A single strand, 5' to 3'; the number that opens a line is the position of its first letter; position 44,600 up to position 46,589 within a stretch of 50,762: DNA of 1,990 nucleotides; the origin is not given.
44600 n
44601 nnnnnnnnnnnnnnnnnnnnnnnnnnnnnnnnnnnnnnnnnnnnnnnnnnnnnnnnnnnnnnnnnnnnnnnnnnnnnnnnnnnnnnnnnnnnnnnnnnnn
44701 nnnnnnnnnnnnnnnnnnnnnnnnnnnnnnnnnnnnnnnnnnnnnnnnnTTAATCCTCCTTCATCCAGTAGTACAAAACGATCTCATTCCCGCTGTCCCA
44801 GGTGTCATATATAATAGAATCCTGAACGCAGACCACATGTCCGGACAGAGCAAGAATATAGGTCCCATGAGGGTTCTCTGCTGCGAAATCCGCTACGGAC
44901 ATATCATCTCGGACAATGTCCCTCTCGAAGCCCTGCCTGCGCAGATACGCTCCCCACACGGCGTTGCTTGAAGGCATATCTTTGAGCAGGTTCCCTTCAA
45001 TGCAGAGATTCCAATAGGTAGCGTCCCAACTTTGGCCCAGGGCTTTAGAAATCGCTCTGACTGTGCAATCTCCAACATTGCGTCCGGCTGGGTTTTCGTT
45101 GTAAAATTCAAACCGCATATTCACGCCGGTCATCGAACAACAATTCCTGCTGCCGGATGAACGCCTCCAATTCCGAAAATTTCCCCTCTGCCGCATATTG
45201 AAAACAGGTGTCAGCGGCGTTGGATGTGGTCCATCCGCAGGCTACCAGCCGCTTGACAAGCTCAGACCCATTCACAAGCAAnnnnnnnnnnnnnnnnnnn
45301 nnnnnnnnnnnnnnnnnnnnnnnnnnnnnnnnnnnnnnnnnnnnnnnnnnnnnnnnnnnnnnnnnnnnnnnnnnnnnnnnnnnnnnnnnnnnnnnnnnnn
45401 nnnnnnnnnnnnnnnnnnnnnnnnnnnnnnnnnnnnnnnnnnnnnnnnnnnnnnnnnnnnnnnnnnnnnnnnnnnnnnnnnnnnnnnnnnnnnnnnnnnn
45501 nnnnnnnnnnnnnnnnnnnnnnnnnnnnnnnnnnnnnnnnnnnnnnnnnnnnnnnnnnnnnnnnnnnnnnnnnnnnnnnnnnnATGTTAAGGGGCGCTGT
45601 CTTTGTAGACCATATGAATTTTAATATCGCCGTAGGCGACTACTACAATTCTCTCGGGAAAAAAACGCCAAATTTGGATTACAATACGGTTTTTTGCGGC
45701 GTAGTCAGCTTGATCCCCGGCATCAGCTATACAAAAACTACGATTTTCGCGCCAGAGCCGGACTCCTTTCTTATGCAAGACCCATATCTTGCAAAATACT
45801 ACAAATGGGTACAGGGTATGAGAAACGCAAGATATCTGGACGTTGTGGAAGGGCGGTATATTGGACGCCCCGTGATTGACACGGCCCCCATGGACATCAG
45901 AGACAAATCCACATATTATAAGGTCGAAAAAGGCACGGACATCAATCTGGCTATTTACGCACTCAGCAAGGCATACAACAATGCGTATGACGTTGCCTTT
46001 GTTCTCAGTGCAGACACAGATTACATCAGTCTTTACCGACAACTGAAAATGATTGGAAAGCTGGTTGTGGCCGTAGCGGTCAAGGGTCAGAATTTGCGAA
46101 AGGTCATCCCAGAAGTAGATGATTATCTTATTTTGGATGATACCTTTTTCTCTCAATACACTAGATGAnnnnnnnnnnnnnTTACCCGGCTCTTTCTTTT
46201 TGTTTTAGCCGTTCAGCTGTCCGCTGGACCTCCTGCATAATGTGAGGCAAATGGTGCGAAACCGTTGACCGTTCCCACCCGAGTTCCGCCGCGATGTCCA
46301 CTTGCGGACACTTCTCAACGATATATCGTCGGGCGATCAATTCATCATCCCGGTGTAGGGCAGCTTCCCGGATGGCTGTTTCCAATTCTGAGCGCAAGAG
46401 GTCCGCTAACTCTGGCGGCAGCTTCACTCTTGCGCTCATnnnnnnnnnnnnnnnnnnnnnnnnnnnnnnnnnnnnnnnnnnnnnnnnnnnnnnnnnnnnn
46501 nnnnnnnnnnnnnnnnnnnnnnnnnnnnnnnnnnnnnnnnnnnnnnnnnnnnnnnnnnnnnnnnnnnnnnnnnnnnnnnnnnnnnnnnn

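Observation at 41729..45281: Eight-gene cargo cluster between lysis genes and integrase with spore-coat/exosporium-like protein chemistry (candidate novel system)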

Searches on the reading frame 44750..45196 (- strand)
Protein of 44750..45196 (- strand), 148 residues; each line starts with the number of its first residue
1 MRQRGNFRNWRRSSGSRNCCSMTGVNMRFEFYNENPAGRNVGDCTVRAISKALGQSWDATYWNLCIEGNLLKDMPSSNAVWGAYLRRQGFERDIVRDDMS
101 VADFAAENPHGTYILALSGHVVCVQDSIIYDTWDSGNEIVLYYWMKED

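Call 3: search_protein_families(library=pfam, proteins=[window:44750-45196:-], max_evalue=1)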
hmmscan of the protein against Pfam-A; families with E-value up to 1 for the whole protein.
window:44750-45196:- (148 aa): 0 families

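Call 4: search_protein_families(library=phrogs, proteins=[window:44750-45196:-], max_evalue=0.1)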
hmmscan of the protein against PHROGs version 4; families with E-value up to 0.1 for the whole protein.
window:44750-45196:- (148 aa): 3 families
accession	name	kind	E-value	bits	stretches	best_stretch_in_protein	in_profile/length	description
phrog_3754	-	unknown function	6.3e-31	108.6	1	28-146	7-143/145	-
phrog_15863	-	unknown function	1.1e-08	35.7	1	27-140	1-114/312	-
phrog_3929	-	transcription regulation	0.0055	17.3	1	76-108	37-69/150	transcriptional repressor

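Call 8: search_protein_families(library=ncbifam, proteins=[window:44750-45196:-], max_evalue=1)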
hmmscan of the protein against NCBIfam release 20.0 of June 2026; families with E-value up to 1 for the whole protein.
window:44750-45196:- (148 aa): 0 families

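Call 9: search_protein_families(library=padloc, proteins=[window:44750-45196:-], max_evalue=1)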
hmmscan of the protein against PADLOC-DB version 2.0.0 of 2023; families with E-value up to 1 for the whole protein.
window:44750-45196:- (148 aa): 0 families

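Call 23: search_solved_structures(query=A1, max_evalue=10, show_alignments=2)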
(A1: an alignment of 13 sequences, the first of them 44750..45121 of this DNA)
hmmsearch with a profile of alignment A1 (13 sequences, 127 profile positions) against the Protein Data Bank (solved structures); distinct sequences matched with E-value up to 10: 0.

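Call 24: search_protein_families(library=pfam, alignment_id=A1, max_evalue=10)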
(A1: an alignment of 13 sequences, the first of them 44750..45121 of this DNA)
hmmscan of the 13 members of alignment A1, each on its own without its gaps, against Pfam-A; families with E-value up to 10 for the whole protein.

A. member 1, window:44750-45121:- (123 aa): 0 families

B. families by the number of members that match (of 13 scanned): 3 families
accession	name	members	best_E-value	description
PF04135.18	Nop10p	1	0.059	Nucleolar RNA-binding protein, Nop10p family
PF17982.7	C5HCH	1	0.066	NSD Cys-His rich domain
PF18014.7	Acetyltransf_18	1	0.1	Acetyltransferase (GNAT) domain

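Call 27: find_homologous_proteins(query=window:44750-45118:-)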
Query window:44750-45118:- (122 aa): 2121 proteins with E <= 0.001 among 2137 candidates; the best 120 are listed.
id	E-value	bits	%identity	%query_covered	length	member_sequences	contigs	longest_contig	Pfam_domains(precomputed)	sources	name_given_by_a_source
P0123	1.8e-78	279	98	100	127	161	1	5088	-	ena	-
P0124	1.8e-56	208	68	98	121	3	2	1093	-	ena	-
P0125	4.1e-56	207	70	98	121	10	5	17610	-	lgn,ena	-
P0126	5.0e-56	206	70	97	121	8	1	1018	-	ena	-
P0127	8.4e-56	206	71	99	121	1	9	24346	-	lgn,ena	-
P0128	9.8e-56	205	69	97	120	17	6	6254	-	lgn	-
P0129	1.8e-55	205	71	99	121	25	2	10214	-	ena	-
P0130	2.7e-55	204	69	97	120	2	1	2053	-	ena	-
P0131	5.9e-55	203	99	75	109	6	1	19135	-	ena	-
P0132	8.8e-55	202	69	99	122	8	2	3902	-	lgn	-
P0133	1.6e-54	201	70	97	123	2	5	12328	-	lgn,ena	-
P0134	1.7e-54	201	69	99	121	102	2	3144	-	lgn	-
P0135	2.0e-54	201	69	99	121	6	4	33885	-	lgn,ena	-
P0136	2.9e-54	201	71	97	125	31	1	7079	-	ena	-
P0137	4.1e-54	200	68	98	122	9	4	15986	-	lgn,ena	-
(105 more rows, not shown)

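Call 40: predict_structure(alignment_id=A2)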
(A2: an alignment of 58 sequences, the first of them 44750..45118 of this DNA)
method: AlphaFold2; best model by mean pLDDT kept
length: 122 residues; sequences in the alignment: 58
mean_pLDDT: 95.2   pTM: 0.88
mean pLDDT of the five models: 95.2, 94.7, 92.8, 89.7, 88.5
residues with pLDDT >= 90: 112; 70-90: 9; 50-70: 1; < 50: 0
segments of 3 or more residues with pLDDT < 50: none
pLDDT, mean of each block of 10 residues (from residue 1): 92 90 97 98 96 97 96 96 96 96 96 97 76
secondary structure, 60 per line:
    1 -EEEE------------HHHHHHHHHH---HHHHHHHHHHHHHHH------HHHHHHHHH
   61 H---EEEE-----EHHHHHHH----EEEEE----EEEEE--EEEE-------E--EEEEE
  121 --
elements in order: E2-5 H18-27 H31-45 H52-61 E65-68 H75-81 E86-90 E95-99 E102-105 E116-120

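Call 44: fold_search(model_id=the predicted structure, library=pdb)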
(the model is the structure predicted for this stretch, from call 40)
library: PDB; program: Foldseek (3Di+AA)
matches with E <= 10: 296; with E <= 0.001: 0
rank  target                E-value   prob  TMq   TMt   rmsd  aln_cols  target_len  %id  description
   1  5xe8_A                2.1e-01  0.51  0.49  0.45   5.9       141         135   14  Crystal Structure of the Peptidase Domain of Streptococcus mutans ComA (released 2017-06-28)
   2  1y4h_A                2.7e-01  0.16  0.36  0.28   9.0       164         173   11  Wild type staphopain-staphostatin complex (released 2005-01-18)
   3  1pxv_A                3.7e-01  0.25  0.42  0.32   7.9       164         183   13  The staphostatin-staphopain complex: a forward binding inhibitor in complex with its target cysteine protease (released 2003-10-21)
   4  8ssi_A                4.5e-01  0.13  0.24  0.12   7.4        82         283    8  Structure of Burkholderia pseudomallei deubiquitinase TssM in complex with ubiquitin (released 2024-06-05)
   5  3o65_C                5.5e-01  0.16  0.42  0.30   9.6       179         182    9  Crystal structure of a Josephin-ubiquitin complex: Evolutionary restraints on ataxin-3 deubiquitinating activity (released 2010-11-24)
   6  4j30_A                6.3e-01  0.23  0.35  0.30   4.0        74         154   18  Structure of the effector - immunity system Tae4 / Tai4 from Salmonella typhimurium, selenomethionine variant (released 2013-05-22)
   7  6pgv_A                6.7e-01  0.38  0.46  0.38   6.9       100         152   21  Human Josephin-2 in complex with ubiquitin (released 2019-10-23)
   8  1h0h_A                7.7e-01  0.04  0.15  0.03   9.9        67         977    9  Tungsten containing Formate Dehydrogenase from Desulfovibrio Gigas (released 2003-02-20)
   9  5xe9_B                8.7e-01  0.18  0.35  0.35   6.2        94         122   14  Crystal Structure of the Complex of the Peptidase Domain of Streptococcus mutans ComA with a Small Molecule Inhibitor. (released 2017-06-28)
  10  8pz3_B                1.0e+00  0.10  0.26  0.13   6.8        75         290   11  TssM - A USP-like DUB from B. pseudomallei (193-430) (released 2023-12-13)
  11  3fe5                  1.1e+00  0.04  0.19  0.09  12.7       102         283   10  Crystal structure of 3-hydroxyanthranilate 3,4-dioxygenase from bovine kidney (released 2009-06-09)
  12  1yzb_MODEL_1_A        1.1e+00  0.21  0.49  0.35   7.2       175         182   10  Solution structure of the Josephin domain of Ataxin-3 (released 2005-07-05)
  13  8cm4_C                1.1e+00  0.03  0.14  0.04   9.4        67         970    9  W-formate dehydrogenase C872A from Desulfovibrio vulgaris - exposed to oxygen (released 2023-09-27)
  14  7f0u_A                1.2e+00  0.13  0.27  0.17   6.5        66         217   14  porcine epidemic diarrhea virus papain-like protease 2 C44S mutant in complex with mono ubiquitin (released 2021-10-20)
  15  3ihp_B                1.2e+00  0.03  0.20  0.05  17.1       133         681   12  Covalent Ubiquitin-Usp5 Complex (released 2009-12-29)
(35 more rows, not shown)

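Call 60: search_dna_similar(query=window:44750-45118:-, collection=phages, mode=protein, max_rows=60, max_evalue=0.001, rows=spread)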
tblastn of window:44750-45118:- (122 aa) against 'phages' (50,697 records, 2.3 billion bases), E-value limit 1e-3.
Records with a match: 52; places in all: 52; records where one place covers at least 80% of the query: 52.
Best place of each record, by identity: <60% 52.
By first word of the organism name: Bacillus 23; Prevotella 15; Bacteriophage 8; Dulem 2; Geobacillus 2; Butyrivibrio 1; bajarodcaudo 1.
By host as written in the record: Prevotella sp. 15; Bacillus anthracis Sterne 10; - 9; Bacillus anthracis 5; Bacillus cereus 4; Geobacillus kaustophilus ATCC 8005 2; Bacillus cereus VKM B-370 2; Propithecus coquereli 1; and 4 more.
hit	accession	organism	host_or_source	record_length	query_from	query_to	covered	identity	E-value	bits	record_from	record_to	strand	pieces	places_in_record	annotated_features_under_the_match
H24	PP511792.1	Dulem virus 33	Propithecus coquereli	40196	3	122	98%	59.7%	4e-42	152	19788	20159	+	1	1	hypothetical protein (x2)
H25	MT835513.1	Bacteriophage sp.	human fecal samples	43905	3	121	98%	57.7%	2e-41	150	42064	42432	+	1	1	record has no annotation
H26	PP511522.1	Dulem virus 35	Varecia variegata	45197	2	120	98%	56.1%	2e-38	141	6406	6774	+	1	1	hypothetical protein (x2)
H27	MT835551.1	Bacteriophage sp.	human fecal samples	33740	1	122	100%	54.0%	8e-37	137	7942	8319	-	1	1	record has no annotation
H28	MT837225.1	Bacteriophage sp.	human fecal samples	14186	3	118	95%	56.3%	1e-38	142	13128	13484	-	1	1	record has no annotation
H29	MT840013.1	Bacteriophage sp.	human fecal samples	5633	2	121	98%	51.2%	6e-35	132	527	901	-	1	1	record has no annotation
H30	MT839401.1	Bacteriophage sp.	human fecal samples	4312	2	121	98%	50.4%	4e-34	129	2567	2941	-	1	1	record has no annotation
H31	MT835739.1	Bacteriophage sp.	human fecal samples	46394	2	120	98%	50.0%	4e-33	126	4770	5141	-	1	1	record has no annotation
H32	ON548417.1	Bacillus phage vB_BanS-Thrax1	Bacillus anthracis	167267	2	122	99%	41.3%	2e-22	96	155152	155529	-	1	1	hypothetical protein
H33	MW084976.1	Bacillus phage Kirov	Bacillus cereus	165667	2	122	99%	40.5%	3e-23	99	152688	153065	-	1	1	putative peptidase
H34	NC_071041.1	Bacillus phage Kirov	Bacillus cereus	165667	2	122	99%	40.5%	3e-23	99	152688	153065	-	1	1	putative peptidase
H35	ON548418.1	Bacillus phage vB_BanS-Thrax2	Bacillus anthracis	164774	2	121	98%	40.0%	2e-21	94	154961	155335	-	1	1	hypothetical protein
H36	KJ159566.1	Geobacillus phage GBK2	Geobacillus kaustophilus ATCC 8005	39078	2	121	98%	39.2%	9e-23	97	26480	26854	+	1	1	hypothetical protein (x2)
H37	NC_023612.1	Geobacillus phage GBK2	Geobacillus kaustophilus ATCC 8005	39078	2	121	98%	39.2%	9e-23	97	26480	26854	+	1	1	hypothetical protein (x2)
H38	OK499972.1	Bacillus phage vB_BanS_Chewbecca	Bacillus anthracis Sterne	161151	2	120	98%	39.5%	9e-23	97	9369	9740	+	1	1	hypothetical protein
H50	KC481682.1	Bacillus phage vB_BanS-Tsamsa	Bacillus anthracis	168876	2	120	98%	37.9%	1e-19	89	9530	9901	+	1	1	hypothetical protein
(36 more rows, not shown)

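Call 61: get_annotated_region(hit=H36, flank=5000)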
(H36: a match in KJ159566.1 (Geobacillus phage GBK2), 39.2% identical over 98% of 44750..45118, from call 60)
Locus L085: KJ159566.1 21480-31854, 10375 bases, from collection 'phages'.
description: Geobacillus phage GBK2, complete genome.
organism: Geobacillus phage GBK2 (NCBI taxid 1458842)
taxonomy: Viruses; Duplodnaviria; Heunggongvirae; Uroviricota; Caudoviricetes
host: Geobacillus kaustophilus ATCC 8005; source: -; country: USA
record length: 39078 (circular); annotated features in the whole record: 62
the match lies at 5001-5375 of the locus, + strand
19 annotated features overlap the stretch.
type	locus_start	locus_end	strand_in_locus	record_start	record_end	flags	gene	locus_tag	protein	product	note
CDS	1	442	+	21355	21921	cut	-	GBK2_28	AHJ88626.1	hypothetical protein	-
CDS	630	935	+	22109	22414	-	-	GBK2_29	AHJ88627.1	hypothetical protein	-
CDS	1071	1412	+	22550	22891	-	-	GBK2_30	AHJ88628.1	hypothetical protein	-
CDS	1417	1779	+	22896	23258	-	-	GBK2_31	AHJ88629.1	hypothetical protein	-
CDS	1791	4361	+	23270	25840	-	-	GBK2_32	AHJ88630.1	hypothetical protein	-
CDS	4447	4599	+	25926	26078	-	-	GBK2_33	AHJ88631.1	hypothetical protein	-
CDS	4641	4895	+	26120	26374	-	-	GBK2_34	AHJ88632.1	hypothetical protein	-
CDS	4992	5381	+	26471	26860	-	-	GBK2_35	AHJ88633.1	hypothetical protein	-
CDS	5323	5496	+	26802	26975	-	-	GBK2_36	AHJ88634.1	hypothetical protein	-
CDS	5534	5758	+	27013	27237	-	-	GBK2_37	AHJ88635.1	hypothetical protein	-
CDS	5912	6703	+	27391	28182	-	-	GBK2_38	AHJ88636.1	recombinase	-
CDS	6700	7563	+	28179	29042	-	-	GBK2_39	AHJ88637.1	RecT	-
CDS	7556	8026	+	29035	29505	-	-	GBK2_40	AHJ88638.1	SSB protein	-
CDS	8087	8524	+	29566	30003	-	-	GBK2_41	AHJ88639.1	hypothetical protein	-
CDS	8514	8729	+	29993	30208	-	-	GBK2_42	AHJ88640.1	hypothetical protein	-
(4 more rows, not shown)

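Call 62: get_annotated_region(hit=H50, flank=4000)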
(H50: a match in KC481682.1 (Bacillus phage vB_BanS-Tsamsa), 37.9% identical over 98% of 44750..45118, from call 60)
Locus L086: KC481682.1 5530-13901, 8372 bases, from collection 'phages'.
description: Bacillus phage vB_BanS-Tsamsa, complete genome.
organism: Bacillus phage vB_BanS-Tsamsa (NCBI taxid 1308863)
taxonomy: Viruses; Duplodnaviria; Heunggongvirae; Uroviricota; Caudoviricetes; Joanripponvirinae; Tsamsavirus; Tsamsavirus tsamsa
host: Bacillus anthracis; source: -; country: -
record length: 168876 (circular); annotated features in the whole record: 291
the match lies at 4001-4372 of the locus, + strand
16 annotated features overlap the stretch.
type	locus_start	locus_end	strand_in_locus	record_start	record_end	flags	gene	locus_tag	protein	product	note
CDS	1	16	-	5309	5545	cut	-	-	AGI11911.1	hypothetical protein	gp8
CDS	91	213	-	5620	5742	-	-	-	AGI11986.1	hypothetical protein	gp9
CDS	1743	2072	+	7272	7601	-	-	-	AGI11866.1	hypothetical protein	gp10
CDS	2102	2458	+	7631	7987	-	-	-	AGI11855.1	hypothetical protein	gp11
CDS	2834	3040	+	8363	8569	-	-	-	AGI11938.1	hypothetical protein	gp12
CDS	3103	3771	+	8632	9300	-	-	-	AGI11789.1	hypothetical protein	gp13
CDS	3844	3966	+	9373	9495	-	-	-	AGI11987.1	hypothetical protein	gp14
CDS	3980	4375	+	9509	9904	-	-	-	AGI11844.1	hypothetical protein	gp15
CDS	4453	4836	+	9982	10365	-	-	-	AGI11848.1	hypothetical protein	gp16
CDS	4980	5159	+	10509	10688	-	-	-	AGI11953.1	hypothetical protein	gp17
CDS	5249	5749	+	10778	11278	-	-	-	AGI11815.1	hypothetical protein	gp18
CDS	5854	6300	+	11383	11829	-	-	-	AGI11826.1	hypothetical protein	gp19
CDS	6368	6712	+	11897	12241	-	-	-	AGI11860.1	hypothetical protein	gp20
CDS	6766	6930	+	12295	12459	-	-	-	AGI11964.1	hypothetical protein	gp21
CDS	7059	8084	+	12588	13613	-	-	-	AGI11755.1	hypothetical protein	gp22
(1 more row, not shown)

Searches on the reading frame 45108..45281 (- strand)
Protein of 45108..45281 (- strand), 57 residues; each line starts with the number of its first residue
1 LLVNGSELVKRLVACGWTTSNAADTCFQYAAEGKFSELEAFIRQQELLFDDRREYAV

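Call 3: search_protein_families(library=pfam, proteins=[window:45108-45281:-], max_evalue=1)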
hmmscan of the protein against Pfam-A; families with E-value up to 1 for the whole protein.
window:45108-45281:- (57 aa): 0 families

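Call 4: search_protein_families(library=phrogs, proteins=[window:45108-45281:-], max_evalue=0.1)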
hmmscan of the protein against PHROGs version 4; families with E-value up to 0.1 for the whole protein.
window:45108-45281:- (57 aa): 0 families

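Call 8: search_protein_families(library=ncbifam, proteins=[window:45108-45281:-], max_evalue=1)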
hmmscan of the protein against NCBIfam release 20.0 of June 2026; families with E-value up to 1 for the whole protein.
window:45108-45281:- (57 aa): 0 families

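Call 9: search_protein_families(library=padloc, proteins=[window:45108-45281:-], max_evalue=1)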
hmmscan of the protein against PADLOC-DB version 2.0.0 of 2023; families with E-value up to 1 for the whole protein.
window:45108-45281:- (57 aa): 0 families

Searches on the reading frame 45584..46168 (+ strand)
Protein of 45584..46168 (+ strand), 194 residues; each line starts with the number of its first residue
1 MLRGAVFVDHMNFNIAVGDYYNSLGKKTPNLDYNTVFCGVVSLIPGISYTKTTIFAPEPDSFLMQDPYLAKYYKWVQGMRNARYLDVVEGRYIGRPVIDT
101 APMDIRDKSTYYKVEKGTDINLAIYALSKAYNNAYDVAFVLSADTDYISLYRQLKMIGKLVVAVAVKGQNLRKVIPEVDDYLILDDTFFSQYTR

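Call 100: search_protein_families(library=pfam, proteins=[window:45584-46168:+], max_evalue=0.001)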
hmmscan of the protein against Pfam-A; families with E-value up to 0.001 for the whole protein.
window:45584-46168:+ (194 aa): 1 family
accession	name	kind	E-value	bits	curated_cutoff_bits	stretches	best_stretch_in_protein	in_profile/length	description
PF01936.24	NYN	-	7e-09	36.8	24.2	1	5-181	3-141/145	NYN domain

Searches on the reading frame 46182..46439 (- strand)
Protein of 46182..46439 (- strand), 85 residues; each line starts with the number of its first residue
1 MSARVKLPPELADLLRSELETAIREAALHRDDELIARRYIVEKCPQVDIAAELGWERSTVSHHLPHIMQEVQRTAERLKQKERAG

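Call 51: search_protein_families(library=pfam, alignment_id=A8, max_evalue=1)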
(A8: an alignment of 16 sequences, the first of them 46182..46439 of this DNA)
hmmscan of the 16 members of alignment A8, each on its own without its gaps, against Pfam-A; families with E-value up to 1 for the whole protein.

A. member 1, window:46182-46439:- (85 aa): 14 families
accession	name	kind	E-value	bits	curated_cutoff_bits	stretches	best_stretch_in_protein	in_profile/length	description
PF16509.11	KORA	-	0.00056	20.5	26.7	1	17-73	4-60/84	TrfB plasmid transcriptional repressor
PF13545.12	HTH_Crp_2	-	0.002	18.5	27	0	44-64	23-43/70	Crp-like helix-turn-helix domain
PF01022.26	HTH_5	-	0.0035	17.6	22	1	48-64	20-36/47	Bacterial regulatory protein, arsR family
PF21476.4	PF0610-like_N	-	0.0039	17.8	33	1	48-78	19-49/50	PF0610-like, N-terminal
PF04545.22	Sigma70_r4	-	0.0044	16.9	24.1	1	30-69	8-46/50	Sigma-70, region 4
PF13936.12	HTH_38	-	0.01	16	27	1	34-64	12-41/44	Helix-turn-helix domain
PF12840.13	HTH_20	-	0.011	16.2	27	1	48-70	23-44/51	Helix-turn-helix domain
PF09339.16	HTH_IclR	-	0.059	13.6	22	1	47-64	22-39/52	IclR helix-turn-helix domain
PF08281.18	Sigma70_r4_2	-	0.062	13.4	25.7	1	41-64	24-47/54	Sigma-70, region 4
PF13412.12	HTH_24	-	0.076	13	21.9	1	44-64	18-38/48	Winged helix-turn-helix DNA-binding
PF12802.13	MarR_2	-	0.079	13.6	27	1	43-63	19-40/61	MarR family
PF14493.12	HTH_40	-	0.1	13.4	27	1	47-81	16-51/89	Helix-turn-helix domain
PF24034.1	DUF7343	-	0.12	12.6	27.6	1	44-65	19-40/62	Domain of unknown function (DUF7343)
PF00196.25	GerE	-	0.18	11.9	23.5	1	48-69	22-43/57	Bacterial regulatory proteins, luxR family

B. families by the number of members that match (of 16 scanned): 22 families
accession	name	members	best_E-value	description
PF16509.11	KORA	8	3.7e-05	TrfB plasmid transcriptional repressor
PF04545.22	Sigma70_r4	6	0.00081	Sigma-70, region 4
PF08281.18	Sigma70_r4_2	6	0.0012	Sigma-70, region 4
PF13384.12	HTH_23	5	0.046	Homeodomain-like domain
PF13404.12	HTH_AsnC-type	4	0.012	AsnC-type helix-turn-helix domain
PF08535.16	KorB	3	0.024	KorB domain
PF13412.12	HTH_24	3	0.054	Winged helix-turn-helix DNA-binding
PF12802.13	MarR_2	3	0.071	MarR family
PF13545.12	HTH_Crp_2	2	0.002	Crp-like helix-turn-helix domain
PF01022.26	HTH_5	2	0.0035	Bacterial regulatory protein, arsR family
PF13936.12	HTH_38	2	0.01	Helix-turn-helix domain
PF13556.12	HTH_30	2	0.031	PucR C-terminal helix-turn-helix domain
PF09339.16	HTH_IclR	2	0.059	IclR helix-turn-helix domain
PF00196.25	GerE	2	0.061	Bacterial regulatory proteins, luxR family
PF14493.12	HTH_40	2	0.1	Helix-turn-helix domain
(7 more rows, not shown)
